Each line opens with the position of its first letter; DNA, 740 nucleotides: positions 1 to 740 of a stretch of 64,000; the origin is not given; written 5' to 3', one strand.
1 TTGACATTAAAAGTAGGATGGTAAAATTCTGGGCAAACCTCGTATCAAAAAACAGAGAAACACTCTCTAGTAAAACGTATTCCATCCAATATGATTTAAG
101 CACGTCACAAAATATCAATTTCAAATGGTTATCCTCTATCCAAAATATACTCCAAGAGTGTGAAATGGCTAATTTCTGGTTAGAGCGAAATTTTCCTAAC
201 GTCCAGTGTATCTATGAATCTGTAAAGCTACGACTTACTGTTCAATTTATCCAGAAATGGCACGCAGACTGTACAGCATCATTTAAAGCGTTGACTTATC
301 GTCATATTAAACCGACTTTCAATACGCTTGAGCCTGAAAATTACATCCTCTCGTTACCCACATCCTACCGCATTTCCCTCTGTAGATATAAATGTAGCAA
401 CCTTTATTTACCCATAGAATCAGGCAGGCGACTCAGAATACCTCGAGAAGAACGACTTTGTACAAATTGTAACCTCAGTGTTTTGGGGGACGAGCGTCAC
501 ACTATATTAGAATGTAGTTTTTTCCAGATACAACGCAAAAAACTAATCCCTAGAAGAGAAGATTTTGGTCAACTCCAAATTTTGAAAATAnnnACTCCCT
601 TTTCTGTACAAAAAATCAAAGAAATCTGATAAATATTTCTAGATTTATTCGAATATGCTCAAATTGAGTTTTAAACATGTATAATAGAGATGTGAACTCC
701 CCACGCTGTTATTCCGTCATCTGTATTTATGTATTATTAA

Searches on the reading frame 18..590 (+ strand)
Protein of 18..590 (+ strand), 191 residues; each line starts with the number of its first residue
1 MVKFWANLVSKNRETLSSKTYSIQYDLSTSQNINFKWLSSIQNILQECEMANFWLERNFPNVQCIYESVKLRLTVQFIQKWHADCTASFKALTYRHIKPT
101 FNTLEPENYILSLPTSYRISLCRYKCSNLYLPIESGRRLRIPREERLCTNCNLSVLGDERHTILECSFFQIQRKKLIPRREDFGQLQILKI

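Call 36: search_protein_families(library=pfam, proteins=[window:18-590:+], max_evalue=0.1)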
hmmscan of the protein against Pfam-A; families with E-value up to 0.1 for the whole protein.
seq(191 aa): 0 families
